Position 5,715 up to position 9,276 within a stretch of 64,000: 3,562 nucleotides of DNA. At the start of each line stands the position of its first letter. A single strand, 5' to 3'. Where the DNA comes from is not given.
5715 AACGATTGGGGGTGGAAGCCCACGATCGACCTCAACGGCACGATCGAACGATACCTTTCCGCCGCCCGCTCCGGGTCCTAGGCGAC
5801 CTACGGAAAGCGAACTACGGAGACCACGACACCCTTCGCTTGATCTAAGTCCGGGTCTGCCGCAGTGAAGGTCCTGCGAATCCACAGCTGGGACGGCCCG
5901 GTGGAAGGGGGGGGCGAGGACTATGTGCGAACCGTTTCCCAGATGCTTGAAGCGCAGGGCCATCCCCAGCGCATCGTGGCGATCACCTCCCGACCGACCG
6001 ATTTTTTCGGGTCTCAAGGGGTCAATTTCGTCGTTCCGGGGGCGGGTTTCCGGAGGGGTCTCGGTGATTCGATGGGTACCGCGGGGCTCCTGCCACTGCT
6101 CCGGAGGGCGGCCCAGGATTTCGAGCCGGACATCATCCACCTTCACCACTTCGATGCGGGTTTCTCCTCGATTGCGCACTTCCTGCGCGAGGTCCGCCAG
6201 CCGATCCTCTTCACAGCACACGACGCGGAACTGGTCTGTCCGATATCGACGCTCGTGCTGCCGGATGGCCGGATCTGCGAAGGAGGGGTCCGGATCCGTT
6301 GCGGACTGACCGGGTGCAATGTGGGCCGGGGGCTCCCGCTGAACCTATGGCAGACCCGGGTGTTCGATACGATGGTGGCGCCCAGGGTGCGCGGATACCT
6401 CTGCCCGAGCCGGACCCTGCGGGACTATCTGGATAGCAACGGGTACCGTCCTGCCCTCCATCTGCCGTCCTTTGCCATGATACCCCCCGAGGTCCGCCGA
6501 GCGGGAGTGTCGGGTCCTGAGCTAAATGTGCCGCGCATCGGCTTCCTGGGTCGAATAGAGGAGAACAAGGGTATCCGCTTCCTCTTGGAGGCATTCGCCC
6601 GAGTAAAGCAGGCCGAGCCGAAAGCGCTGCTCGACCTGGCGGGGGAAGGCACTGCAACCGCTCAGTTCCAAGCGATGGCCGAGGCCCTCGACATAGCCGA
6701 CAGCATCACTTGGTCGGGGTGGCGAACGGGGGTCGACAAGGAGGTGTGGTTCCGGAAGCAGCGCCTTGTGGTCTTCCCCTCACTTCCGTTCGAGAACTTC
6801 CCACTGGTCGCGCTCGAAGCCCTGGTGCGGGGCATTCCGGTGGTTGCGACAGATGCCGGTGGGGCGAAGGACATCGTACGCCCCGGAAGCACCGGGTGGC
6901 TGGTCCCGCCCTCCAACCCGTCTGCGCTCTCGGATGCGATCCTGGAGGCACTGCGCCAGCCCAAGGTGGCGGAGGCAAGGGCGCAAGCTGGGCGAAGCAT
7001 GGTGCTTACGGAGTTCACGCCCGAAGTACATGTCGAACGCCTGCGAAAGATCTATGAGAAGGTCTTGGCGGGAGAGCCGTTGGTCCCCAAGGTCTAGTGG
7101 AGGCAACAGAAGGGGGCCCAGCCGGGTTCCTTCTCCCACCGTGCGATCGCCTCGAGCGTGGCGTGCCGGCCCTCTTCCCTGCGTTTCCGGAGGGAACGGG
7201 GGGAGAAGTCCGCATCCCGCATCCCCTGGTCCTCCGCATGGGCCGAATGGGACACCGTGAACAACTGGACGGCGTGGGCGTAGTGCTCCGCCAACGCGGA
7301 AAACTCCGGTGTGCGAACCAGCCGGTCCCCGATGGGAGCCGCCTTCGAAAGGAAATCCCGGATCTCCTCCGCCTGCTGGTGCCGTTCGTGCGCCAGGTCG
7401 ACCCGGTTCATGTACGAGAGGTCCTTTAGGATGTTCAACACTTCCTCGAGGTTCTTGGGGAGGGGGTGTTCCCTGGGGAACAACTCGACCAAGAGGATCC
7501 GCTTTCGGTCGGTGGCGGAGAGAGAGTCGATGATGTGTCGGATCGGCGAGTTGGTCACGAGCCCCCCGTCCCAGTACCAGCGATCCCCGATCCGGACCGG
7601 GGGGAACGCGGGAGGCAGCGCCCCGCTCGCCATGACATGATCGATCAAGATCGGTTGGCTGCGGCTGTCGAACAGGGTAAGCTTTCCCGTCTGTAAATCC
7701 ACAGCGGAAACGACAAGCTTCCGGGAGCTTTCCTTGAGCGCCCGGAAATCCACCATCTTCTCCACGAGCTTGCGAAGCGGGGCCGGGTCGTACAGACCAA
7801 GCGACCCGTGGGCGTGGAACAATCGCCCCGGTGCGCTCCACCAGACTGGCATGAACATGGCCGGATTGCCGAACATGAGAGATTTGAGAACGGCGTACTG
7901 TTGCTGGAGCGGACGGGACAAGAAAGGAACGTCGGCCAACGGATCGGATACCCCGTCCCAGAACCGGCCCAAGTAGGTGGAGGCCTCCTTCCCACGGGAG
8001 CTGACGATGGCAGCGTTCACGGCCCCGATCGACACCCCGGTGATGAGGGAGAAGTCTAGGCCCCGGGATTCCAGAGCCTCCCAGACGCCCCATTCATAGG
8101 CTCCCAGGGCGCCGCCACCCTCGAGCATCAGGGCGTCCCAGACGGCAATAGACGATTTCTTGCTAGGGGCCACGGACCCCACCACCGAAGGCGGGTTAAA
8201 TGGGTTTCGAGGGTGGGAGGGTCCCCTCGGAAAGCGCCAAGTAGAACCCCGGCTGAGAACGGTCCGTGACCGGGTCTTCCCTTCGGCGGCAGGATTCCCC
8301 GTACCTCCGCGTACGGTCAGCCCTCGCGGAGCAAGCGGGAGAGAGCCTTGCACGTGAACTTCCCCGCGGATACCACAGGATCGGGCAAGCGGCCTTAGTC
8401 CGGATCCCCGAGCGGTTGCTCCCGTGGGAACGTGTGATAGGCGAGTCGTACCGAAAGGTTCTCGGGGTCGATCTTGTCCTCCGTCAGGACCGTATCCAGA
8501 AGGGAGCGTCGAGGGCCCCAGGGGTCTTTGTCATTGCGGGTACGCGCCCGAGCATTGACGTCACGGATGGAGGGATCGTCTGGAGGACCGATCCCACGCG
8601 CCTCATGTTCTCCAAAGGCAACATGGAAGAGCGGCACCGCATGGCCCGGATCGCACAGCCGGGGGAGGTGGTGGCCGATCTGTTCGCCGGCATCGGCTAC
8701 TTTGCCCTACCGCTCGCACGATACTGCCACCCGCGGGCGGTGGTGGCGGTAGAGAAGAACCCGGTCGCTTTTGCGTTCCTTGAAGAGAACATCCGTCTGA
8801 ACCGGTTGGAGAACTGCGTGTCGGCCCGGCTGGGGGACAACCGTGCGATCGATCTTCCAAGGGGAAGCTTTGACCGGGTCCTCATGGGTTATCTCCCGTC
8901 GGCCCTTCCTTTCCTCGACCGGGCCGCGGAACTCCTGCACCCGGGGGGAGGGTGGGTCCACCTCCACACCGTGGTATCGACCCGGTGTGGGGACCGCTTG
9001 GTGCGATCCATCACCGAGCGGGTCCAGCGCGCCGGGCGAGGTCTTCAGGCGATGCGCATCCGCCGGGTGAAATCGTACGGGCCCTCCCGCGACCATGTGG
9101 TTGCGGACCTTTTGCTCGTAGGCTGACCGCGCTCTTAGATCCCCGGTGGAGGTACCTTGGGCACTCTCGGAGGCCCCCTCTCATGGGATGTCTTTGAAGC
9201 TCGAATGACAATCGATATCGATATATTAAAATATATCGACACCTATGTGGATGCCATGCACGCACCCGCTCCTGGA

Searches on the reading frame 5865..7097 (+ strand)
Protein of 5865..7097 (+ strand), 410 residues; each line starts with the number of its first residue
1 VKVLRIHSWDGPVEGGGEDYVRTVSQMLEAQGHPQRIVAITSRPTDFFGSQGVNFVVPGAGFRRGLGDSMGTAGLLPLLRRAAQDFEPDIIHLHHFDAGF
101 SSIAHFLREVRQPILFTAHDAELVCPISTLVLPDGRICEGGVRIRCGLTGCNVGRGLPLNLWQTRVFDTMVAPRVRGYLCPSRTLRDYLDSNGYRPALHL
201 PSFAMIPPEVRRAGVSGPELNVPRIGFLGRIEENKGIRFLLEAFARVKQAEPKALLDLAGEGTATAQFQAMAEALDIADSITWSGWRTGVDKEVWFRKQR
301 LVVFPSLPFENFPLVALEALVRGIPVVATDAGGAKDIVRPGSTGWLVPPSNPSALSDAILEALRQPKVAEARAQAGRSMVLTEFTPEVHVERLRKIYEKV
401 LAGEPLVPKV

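Call 72: search_protein_families(library=pfam, proteins=[window:5865-7097:+], max_evalue=0.00001)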
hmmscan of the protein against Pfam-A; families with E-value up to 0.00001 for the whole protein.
window:5865-7097:+ (410 aa): 5 families
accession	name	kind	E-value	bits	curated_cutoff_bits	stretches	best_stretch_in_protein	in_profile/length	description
PF00534.26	Glycos_transf_1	-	1.4e-36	126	26.4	1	222-378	15-171/172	Glycosyl transferases group 1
PF13692.12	Glyco_trans_1_4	-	2.5e-33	115.8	27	1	223-364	2-141/142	Glycosyl transferases group 1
PF13439.12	Glyco_transf_4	-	4.4e-15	56.5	28.5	1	15-196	2-156/170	Glycosyltransferase Family 4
PF13579.12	Glyco_trans_4_4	-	1e-11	45.9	29.7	1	15-197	1-150/158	Glycosyl transferase 4-like domain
PF20706.3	GT4-conflict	-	6.5e-09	35.7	26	1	196-377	174-369/385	Family 4 Glycosyltransferase in conflict systems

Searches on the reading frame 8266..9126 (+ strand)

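Call 46: search_protein_families(library=pfam, proteins=[window:8266-9126:+], max_evalue=0.001)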
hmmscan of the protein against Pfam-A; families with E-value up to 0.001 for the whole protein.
window:8266-9126:+ (286 aa): 7 families
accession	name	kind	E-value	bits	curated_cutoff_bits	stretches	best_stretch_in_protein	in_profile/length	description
PF02475.24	TRM5-TYW2_MTfase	-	2.2e-43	148.5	28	1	102-250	6-153/164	TRM5/TYW2 methyltransferase domain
PF25133.1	TYW2_N_2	-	3.3e-14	53.2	27.7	1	16-93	1-77/79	TYW2 N-terminal domain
PF13649.12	Methyltransf_25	-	3.4e-07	31.3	27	1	136-228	1-97/97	Methyltransferase domain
PF05175.20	MTS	-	5.2e-05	23.4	23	1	133-206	32-103/170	Methyltransferase small domain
PF08241.18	Methyltransf_11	-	8e-05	23.6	21.2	1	141-228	5-91/95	Methyltransferase domain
PF08242.18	Methyltransf_12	-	0.00047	21.3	30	1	141-228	5-96/98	Methyltransferase domain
PF13847.12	Methyltransf_31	-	0.00065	19.8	27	1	132-231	3-108/145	Methyltransferase domain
